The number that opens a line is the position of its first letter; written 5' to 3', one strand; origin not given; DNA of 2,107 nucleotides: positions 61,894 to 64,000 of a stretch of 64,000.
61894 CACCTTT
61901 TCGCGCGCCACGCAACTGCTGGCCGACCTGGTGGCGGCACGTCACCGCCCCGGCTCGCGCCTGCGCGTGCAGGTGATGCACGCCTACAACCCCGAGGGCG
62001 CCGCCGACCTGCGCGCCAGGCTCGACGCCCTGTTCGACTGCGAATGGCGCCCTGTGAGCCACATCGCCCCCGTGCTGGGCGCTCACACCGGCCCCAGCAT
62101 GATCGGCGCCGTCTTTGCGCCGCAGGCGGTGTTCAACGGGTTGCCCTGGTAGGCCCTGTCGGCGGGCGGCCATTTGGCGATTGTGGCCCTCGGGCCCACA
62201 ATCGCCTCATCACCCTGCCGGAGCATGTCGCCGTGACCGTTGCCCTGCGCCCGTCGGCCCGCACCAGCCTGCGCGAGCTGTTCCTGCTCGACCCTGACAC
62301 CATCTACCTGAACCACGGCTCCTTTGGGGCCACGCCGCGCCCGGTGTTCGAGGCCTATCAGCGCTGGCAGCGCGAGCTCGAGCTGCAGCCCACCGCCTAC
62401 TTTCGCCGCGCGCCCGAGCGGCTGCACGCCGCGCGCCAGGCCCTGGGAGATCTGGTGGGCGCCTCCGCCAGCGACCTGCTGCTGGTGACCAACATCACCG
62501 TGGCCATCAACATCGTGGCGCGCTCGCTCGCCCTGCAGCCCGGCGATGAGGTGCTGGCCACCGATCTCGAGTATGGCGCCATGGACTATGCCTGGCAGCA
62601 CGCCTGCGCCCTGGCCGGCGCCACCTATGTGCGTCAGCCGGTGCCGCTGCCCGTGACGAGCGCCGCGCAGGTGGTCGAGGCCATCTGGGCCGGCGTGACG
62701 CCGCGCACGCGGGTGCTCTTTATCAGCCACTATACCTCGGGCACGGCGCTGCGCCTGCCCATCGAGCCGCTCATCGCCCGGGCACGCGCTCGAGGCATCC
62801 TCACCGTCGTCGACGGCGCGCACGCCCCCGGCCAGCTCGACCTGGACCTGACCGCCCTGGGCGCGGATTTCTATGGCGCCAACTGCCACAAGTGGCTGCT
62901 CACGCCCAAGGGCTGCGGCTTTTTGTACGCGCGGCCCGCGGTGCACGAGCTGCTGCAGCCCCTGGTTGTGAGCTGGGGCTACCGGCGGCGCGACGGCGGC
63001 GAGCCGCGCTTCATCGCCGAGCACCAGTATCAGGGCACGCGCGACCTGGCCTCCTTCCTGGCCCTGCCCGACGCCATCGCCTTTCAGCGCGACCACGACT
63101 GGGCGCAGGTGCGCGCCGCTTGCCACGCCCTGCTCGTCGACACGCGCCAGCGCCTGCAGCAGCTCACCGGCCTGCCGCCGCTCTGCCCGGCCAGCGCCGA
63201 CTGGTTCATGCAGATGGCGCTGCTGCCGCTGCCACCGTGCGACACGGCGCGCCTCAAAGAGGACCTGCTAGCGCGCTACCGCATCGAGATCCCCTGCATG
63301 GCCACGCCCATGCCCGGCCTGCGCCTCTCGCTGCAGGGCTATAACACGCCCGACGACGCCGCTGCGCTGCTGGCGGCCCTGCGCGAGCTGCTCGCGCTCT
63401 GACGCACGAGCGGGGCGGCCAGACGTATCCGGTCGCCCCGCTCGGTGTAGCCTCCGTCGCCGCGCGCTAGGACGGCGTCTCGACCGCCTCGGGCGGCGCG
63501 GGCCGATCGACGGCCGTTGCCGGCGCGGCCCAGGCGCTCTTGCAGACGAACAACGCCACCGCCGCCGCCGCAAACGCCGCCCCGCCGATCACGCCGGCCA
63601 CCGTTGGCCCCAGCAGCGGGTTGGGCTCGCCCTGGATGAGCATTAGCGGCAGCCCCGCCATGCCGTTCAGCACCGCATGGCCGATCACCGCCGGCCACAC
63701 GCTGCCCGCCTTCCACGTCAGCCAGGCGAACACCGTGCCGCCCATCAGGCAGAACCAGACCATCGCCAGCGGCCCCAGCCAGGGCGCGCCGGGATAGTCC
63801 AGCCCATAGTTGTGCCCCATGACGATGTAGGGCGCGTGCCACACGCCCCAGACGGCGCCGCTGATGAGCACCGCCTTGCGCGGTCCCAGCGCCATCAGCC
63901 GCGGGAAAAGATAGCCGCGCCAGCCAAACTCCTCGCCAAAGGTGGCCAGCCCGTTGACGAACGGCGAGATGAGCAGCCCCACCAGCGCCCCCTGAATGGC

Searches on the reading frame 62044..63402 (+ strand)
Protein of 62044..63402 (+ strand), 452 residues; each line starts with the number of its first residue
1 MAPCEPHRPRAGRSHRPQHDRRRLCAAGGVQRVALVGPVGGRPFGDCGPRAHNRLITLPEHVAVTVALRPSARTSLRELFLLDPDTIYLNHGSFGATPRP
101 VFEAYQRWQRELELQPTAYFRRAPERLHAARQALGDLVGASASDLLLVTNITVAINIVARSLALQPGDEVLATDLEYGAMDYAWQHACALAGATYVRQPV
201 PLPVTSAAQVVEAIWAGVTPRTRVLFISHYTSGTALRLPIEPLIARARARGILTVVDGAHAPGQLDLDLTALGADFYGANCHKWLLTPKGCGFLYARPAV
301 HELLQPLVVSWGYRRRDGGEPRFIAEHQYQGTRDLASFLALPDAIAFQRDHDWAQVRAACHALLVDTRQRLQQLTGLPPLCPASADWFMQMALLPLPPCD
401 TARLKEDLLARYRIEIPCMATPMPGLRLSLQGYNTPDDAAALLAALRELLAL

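Call 30: search_protein_families(library=pfam, proteins=[window:62044-63402:+], max_evalue=0.001)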
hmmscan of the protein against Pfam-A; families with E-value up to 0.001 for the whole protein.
window:62044-63402:+ (452 aa): 3 families
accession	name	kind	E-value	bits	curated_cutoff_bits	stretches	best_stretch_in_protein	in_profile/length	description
PF00266.25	Aminotran_5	-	2.3e-31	109.5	21.5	1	120-381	38-301/371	Aminotransferase class-V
PF01041.23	DegT_DnrJ_EryC1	-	0.00017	21.3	19.8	1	145-263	42-151/360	DegT/DnrJ/EryC1/StrS aminotransferase family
PF01053.26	Cys_Met_Meta_PP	-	0.00082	18.5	27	0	129-285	56-200/381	Cys/Met metabolism PLP-dependent enzyme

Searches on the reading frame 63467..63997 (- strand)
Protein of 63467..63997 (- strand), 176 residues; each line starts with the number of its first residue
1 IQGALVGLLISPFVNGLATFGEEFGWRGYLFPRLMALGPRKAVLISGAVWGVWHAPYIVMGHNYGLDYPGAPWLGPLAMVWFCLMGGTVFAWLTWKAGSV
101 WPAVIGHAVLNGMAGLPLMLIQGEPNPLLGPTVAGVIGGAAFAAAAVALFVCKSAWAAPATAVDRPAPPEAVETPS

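Call 30: search_protein_families(library=pfam, proteins=[window:63467-63997:-], max_evalue=0.001)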
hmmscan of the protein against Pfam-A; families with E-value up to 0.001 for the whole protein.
window:63467-63997:- (176 aa): 1 family
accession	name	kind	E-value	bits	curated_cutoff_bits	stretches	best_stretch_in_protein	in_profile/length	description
PF02517.21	Rce1-like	-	2e-18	66.9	22.4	1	11-113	8-93/93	Type II CAAX prenyl endopeptidase Rce1-like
